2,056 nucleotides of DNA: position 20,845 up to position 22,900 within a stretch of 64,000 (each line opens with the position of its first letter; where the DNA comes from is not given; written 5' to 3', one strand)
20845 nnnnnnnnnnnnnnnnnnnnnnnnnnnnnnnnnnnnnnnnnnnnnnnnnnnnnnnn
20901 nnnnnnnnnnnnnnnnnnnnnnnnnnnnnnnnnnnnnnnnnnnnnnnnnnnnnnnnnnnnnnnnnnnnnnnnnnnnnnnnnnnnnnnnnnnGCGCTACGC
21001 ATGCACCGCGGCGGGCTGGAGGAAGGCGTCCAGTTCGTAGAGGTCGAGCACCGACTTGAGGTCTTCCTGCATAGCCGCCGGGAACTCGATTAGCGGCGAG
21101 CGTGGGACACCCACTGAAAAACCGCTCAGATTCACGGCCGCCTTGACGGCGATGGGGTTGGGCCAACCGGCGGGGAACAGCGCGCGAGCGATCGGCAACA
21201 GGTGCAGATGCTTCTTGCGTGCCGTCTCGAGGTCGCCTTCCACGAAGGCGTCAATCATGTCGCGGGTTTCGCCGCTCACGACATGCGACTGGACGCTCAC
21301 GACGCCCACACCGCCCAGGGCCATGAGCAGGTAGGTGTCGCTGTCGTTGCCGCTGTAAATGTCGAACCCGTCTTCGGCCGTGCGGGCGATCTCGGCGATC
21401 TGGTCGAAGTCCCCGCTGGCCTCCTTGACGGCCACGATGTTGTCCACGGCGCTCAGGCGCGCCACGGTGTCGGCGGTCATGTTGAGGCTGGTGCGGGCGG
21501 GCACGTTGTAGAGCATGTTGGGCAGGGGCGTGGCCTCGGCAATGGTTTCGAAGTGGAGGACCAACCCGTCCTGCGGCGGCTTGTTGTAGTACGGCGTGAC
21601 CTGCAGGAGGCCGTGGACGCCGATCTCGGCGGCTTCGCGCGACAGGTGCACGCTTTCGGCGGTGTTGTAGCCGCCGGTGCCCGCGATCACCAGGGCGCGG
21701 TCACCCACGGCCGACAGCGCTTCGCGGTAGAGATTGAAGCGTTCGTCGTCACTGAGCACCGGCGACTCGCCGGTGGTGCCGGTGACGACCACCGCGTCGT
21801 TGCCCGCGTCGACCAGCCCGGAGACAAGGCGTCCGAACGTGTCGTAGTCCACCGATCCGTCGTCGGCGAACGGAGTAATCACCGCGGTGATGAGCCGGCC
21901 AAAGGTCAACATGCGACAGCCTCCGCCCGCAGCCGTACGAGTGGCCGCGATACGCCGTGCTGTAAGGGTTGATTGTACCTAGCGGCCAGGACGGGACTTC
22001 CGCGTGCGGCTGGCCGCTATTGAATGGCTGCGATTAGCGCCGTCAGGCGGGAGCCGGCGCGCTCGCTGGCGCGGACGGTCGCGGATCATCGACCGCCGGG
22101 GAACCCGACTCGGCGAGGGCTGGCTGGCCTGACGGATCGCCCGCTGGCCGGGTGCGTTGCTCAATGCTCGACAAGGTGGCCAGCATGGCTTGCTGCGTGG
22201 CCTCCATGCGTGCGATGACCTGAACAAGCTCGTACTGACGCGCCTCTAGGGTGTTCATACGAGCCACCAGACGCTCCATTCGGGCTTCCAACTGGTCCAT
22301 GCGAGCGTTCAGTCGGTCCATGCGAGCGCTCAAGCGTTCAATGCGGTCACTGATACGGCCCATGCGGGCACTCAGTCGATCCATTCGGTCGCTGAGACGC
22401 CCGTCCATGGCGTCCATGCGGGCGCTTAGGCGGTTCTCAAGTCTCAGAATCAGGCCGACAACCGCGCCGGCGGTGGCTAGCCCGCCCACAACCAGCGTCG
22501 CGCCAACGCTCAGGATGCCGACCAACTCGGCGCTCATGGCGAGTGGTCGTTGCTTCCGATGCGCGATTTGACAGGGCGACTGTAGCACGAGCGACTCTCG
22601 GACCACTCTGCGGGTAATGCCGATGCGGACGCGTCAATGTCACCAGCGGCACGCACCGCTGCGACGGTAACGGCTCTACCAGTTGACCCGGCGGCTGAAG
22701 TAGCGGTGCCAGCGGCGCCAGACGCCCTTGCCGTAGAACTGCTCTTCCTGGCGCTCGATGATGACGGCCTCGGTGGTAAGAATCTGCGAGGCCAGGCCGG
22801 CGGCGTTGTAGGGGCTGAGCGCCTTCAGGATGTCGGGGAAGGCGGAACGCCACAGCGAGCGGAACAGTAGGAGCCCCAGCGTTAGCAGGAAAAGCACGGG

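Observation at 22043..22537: Heptad-perfect coiled-coil membrane protein with 21-nt DNA tandem repeats inside the conserved asd-dapA operon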

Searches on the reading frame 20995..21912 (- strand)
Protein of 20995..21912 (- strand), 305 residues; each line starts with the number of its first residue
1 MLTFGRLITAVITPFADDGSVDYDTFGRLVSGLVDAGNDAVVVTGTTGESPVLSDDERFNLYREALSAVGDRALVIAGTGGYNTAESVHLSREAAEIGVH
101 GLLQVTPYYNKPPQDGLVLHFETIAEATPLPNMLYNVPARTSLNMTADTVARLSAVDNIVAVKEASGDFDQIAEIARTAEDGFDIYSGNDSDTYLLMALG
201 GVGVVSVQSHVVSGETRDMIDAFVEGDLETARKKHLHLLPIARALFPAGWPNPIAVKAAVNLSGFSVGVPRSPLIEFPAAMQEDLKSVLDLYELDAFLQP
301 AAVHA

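Call 4: search_protein_families(library=pfam, proteins=[window:20995-21912:-], max_evalue=1)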
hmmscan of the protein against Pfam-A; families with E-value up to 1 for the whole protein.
window:20995-21912:- (305 aa): 1 family
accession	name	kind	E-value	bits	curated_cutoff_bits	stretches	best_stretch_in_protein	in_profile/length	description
PF00701.28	DHDPS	-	7.2e-87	291.2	22.1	1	4-289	2-286/289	Dihydrodipicolinate synthetase family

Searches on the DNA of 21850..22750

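Call 15: search_rna_families(source=window, start=21850, end=22750, threshold=evalue, max_evalue=1)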
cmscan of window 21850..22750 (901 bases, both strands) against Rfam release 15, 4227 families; matches with E-value up to 1: 0.
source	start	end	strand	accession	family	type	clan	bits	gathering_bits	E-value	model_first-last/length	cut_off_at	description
